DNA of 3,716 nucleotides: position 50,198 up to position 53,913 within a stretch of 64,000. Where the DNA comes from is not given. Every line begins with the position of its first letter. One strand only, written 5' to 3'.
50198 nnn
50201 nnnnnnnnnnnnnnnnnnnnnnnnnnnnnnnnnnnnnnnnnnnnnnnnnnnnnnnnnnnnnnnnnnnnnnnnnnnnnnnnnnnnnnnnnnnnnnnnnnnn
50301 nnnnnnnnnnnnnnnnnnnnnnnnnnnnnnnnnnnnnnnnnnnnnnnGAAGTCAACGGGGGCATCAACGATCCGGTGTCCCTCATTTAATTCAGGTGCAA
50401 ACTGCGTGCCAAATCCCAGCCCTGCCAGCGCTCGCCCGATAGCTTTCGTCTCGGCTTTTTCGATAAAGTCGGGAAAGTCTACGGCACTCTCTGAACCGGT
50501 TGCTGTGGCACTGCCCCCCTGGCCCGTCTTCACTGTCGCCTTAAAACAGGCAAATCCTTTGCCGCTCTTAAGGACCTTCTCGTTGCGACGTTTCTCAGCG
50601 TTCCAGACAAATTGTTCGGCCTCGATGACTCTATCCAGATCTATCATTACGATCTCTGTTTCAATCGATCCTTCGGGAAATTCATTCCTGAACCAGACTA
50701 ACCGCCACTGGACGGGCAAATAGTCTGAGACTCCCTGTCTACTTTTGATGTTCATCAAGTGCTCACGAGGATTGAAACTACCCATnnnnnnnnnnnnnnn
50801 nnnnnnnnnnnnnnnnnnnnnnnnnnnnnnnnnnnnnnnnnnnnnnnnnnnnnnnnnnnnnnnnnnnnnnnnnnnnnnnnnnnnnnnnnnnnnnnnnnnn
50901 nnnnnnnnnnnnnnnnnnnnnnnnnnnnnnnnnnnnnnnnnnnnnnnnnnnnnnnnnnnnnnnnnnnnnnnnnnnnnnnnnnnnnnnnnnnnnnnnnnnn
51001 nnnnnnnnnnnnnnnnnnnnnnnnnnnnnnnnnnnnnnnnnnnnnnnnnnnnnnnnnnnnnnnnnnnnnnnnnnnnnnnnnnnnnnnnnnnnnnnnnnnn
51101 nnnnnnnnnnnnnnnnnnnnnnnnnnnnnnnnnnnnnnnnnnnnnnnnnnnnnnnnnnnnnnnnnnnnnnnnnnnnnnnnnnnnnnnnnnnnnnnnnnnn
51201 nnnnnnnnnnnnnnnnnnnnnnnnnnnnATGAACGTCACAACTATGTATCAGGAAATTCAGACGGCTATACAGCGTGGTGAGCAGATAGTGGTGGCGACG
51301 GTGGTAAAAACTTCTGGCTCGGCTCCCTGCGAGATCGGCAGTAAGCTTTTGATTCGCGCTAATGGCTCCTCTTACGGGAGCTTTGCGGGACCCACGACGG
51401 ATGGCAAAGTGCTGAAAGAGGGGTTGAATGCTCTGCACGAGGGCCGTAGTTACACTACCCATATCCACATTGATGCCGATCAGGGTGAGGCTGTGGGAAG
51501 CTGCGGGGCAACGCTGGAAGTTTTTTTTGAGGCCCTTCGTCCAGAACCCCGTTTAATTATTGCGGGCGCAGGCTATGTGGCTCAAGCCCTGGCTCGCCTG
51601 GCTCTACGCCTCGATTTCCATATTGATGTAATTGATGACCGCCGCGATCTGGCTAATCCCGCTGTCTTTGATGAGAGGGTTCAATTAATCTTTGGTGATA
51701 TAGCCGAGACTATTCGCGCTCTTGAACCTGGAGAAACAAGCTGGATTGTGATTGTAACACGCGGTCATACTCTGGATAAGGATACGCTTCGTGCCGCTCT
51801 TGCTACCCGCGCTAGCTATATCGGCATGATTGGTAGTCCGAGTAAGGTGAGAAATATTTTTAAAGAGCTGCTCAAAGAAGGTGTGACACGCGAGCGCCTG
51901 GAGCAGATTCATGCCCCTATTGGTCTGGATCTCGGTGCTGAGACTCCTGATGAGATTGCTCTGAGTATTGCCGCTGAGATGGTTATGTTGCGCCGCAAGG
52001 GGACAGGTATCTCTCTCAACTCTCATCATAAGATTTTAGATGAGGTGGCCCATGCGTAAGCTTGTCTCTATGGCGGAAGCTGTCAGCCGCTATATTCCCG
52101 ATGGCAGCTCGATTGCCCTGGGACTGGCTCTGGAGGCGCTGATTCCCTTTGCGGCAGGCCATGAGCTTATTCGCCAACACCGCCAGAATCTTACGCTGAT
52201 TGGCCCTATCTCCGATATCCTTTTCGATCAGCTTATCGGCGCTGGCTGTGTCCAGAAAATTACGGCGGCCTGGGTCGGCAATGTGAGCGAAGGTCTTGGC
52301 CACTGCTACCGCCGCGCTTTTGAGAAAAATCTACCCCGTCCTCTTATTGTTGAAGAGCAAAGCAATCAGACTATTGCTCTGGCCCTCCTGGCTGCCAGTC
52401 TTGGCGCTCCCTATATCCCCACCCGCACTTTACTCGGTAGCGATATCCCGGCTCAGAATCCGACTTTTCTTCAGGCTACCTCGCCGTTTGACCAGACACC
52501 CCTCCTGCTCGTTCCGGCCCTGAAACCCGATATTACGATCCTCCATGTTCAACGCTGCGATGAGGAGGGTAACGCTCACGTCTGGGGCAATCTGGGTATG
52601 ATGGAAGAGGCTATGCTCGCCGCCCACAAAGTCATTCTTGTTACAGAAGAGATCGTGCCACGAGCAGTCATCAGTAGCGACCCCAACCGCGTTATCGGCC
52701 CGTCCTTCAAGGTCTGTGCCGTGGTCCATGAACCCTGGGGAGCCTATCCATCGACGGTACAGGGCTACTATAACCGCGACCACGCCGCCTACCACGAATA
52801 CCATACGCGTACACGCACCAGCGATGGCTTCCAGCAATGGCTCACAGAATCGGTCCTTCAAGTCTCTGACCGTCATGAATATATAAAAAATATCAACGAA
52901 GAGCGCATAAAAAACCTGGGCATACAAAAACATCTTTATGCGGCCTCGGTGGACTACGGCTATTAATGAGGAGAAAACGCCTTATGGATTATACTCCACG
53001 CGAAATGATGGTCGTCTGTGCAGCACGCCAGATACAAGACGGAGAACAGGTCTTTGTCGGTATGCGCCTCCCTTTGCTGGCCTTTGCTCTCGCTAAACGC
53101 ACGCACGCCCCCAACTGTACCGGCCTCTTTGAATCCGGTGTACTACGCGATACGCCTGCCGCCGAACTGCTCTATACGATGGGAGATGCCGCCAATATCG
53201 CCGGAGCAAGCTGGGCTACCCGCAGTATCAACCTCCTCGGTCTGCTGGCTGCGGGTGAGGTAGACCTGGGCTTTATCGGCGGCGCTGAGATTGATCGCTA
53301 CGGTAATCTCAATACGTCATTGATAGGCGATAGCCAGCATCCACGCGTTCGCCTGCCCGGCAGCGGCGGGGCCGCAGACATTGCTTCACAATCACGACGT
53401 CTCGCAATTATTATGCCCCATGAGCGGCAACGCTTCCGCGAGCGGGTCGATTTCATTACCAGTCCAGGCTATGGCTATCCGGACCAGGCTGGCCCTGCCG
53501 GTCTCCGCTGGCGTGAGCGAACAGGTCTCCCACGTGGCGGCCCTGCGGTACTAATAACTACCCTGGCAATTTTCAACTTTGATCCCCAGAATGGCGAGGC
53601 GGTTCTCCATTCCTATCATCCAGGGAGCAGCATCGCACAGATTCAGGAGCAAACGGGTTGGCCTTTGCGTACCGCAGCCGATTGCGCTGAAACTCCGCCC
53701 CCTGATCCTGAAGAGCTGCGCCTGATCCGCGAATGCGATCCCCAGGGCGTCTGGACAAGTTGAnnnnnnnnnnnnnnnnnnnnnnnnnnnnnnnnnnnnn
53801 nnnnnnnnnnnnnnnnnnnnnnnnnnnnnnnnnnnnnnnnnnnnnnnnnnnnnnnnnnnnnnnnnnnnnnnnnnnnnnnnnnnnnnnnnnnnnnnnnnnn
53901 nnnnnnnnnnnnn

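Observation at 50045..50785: Rad52/DdrA-like single-strand annealing protein with an in-frame (NG)5 microsatellite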

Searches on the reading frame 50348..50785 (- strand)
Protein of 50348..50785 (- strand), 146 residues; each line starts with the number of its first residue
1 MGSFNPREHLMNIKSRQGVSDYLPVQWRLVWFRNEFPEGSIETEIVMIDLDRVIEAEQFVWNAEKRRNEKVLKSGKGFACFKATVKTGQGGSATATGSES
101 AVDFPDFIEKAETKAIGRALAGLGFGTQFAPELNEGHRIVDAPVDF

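Call 39: search_dna_similar(query=window:50348-50785:-, collection=phages, mode=protein, max_evalue=0.001, max_rows=30)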
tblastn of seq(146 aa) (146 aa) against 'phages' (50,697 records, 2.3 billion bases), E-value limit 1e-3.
Records with a match: 11; places in all: 11; records where one place covers at least 80% of the query: 11.
Best place of each record, by identity: <60% 11.
By first word of the organism name: Thermus 10; Bacteriophage 1.
By host as written in the record: Thermus thermophilus 5; Thermus thermophilus HB8 4; Thermus sp. TC4 1; - 1.
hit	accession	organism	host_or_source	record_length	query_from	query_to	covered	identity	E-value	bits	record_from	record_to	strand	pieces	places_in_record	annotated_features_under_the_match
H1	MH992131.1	Thermus phage TSP4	Thermus sp. TC4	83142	2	145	99%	38.7%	4e-13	71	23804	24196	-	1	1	hypothetical protein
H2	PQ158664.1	Thermus phage P23-45_stolb1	Thermus thermophilus HB8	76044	4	145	97%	35.8%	1e-11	67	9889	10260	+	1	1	ssDNA binding protein | hypothetical protein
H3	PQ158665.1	Thermus phage P23-45_stolb2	Thermus thermophilus HB8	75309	4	145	97%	35.8%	2e-11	66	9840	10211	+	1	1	ssDNA binding protein | hypothetical protein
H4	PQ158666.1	Thermus phage P23-45_stolb3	Thermus thermophilus HB8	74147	4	145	97%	35.8%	2e-11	66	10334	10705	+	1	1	ssDNA binding protein | hypothetical protein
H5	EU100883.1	Thermus phage P23-45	Thermus thermophilus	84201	4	145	97%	35.8%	4e-11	65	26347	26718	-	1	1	conserved hypothetical protein | hypothetical protein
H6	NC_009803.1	Thermus phage P23-45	Thermus thermophilus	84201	4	145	97%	35.8%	4e-11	65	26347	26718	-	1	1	hypothetical protein (x2)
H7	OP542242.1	Thermus phage P23-45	Thermus thermophilus HB8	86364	4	145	97%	35.8%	4e-11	65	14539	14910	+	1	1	hypothetical protein (x2)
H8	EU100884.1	Thermus phage P74-26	Thermus thermophilus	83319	4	145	97%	35.8%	4e-11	65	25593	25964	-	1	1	conserved hypothetical protein | hypothetical protein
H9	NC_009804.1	Thermus phage P74-26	Thermus thermophilus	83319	4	145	97%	35.8%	4e-11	65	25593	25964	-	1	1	hypothetical protein (x2)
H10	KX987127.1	Thermus phage G20c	Thermus thermophilus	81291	4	145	97%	35.8%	5e-10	62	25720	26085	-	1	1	hypothetical protein (x2)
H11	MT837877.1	Bacteriophage sp.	human fecal samples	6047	4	144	97%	29.2%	4e-8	56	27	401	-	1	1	record has no annotation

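Call 40: get_annotated_region(hit=H2, flank=7000)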
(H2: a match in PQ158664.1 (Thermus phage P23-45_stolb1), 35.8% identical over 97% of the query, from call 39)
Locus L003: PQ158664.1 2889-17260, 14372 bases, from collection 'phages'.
description: Thermus phage P23-45_stolb1, complete genome.
organism: Thermus phage P23-45_stolb1 (NCBI taxid 3348363)
taxonomy: Viruses; Duplodnaviria; Heunggongvirae; Uroviricota; Caudoviricetes; Oshimavirus
host: Thermus thermophilus HB8; source: hot spring; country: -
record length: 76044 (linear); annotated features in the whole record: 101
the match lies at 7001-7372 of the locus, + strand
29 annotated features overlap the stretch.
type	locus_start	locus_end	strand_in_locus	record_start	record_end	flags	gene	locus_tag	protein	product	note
CDS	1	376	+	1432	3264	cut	-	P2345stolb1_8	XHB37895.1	non-virion RNAP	-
CDS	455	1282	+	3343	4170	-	-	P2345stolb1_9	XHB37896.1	hypothetical protein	-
CDS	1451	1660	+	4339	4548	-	-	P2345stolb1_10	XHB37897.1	hypothetical protein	-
CDS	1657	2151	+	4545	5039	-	-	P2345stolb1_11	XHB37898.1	hypothetical protein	-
CDS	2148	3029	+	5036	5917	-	-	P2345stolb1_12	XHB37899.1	peptidase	-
CDS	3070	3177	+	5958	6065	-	-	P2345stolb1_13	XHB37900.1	hypothetical protein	-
CDS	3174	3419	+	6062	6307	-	-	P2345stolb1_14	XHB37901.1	hypothetical protein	-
CDS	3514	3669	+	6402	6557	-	-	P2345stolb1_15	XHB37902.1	hypothetical protein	-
CDS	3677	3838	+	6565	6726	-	-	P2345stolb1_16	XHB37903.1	transglycosylase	-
CDS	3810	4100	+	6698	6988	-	-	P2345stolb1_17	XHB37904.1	hypothetical protein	-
CDS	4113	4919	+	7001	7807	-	-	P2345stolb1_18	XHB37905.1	hypothetical protein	-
CDS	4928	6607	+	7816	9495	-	-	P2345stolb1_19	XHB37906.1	vWA domain-containing protein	-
CDS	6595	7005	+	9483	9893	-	-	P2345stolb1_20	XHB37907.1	hypothetical protein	-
CDS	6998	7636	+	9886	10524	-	-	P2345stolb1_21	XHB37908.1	ssDNA binding protein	-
CDS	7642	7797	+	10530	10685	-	-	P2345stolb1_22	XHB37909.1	hypothetical protein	-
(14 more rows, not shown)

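Call 41: get_annotated_region(hit=H1, flank=6000)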
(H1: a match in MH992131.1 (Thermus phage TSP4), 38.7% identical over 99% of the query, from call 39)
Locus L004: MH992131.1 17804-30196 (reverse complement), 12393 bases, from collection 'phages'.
description: UNVERIFIED: Thermus phage TSP4, complete genome.
organism: Thermus phage TSP4 (NCBI taxid 1298530)
taxonomy: Viruses; Duplodnaviria; Heunggongvirae; Uroviricota; Caudoviricetes; Oshimavirus
host: Thermus sp. TC4; source: -; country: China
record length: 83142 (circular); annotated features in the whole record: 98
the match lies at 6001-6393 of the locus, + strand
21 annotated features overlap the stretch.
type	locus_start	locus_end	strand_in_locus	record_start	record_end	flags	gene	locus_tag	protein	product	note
CDS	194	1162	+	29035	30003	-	-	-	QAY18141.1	hypothetical protein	No HHBLITS hits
CDS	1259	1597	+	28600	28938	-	-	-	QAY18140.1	hypothetical protein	No HHBLITS hits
CDS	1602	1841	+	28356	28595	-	-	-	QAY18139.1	hypothetical protein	No HHBLITS hits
CDS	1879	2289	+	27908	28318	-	-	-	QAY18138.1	hypothetical protein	No HHBLITS hits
CDS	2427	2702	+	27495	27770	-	-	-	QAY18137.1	hypothetical protein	No HHBLITS hits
CDS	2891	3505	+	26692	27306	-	-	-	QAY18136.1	chaperone/ATP-dependent lon protease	-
CDS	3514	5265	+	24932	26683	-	-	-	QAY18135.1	von willebrand factor type A domain protein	-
CDS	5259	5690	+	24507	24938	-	-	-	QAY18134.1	hypothetical protein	No HHBLITS hits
CDS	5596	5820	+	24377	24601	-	-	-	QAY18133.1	hypothetical protein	No HHBLITS hits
CDS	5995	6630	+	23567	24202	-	-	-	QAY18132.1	hypothetical protein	No HHBLITS hits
CDS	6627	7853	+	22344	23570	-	-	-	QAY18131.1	replicative DNA helicase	replicative DNA helicase DnaB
CDS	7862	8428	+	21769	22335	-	-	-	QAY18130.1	hypothetical protein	No HHBLITS hits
CDS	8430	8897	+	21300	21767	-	-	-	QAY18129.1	holliday junction resolvase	Archaeal-type Holliday junction resolvase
CDS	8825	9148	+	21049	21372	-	-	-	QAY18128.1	hypothetical protein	No HHBLITS hits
CDS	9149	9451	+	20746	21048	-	-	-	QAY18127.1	hypothetical protein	No HHBLITS hits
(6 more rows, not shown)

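Call 81: search_dna_similar(query=window:50348-50785:-, collection=plasmids, mode=protein, max_evalue=0.001, max_rows=30)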
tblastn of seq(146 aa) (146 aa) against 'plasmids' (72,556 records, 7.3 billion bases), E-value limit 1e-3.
No match.

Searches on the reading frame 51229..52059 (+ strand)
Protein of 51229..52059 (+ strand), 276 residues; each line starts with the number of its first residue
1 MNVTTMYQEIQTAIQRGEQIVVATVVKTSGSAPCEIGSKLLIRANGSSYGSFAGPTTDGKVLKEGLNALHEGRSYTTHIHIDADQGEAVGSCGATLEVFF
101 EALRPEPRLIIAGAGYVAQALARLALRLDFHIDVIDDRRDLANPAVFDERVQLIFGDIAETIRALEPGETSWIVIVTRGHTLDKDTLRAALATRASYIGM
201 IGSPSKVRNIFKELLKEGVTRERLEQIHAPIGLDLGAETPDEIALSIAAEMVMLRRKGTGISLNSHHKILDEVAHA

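Call 97: search_protein_families(library=pfam, proteins=[window:51229-52059:+], max_evalue=0.00001)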
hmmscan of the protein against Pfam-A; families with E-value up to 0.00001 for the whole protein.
window:51229-52059:+ (276 aa): 2 families
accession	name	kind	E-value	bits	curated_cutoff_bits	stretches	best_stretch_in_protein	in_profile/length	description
PF13478.12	XdhC_C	-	9.3e-41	139.7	29.7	1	109-251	1-125/125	XdhC Rossmann domain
PF02625.21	XdhC_CoxI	-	5.3e-16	58.7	24.3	1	14-77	2-65/68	XdhC and CoxI family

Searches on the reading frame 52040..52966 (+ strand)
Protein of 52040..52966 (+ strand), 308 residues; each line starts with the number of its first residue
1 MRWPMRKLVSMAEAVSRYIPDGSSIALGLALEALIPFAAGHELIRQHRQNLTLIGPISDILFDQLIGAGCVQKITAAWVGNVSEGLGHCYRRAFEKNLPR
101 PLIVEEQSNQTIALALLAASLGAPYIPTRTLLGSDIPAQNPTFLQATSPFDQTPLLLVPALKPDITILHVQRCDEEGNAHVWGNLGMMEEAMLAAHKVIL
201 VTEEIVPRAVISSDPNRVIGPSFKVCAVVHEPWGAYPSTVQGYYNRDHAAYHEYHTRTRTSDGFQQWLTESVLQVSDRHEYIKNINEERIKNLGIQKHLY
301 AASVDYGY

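Call 97: search_protein_families(library=pfam, proteins=[window:52040-52966:+], max_evalue=0.00001)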
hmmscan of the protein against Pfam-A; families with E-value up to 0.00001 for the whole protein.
window:52040-52966:+ (308 aa): 1 family
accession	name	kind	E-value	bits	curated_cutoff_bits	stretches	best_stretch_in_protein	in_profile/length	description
PF01144.29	CoA_trans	-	6.4e-21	75.2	23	1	10-230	3-216/217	Coenzyme A transferase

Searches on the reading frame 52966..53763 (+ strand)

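Call 97: search_protein_families(library=pfam, proteins=[window:52966-53763:+], max_evalue=0.00001)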
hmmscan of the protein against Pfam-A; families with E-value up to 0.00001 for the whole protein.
window:52966-53763:+ (265 aa): 1 family
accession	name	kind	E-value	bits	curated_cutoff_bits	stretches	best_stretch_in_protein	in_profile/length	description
PF01144.29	CoA_trans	-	5.3e-26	91.8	23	1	13-228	2-216/217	Coenzyme A transferase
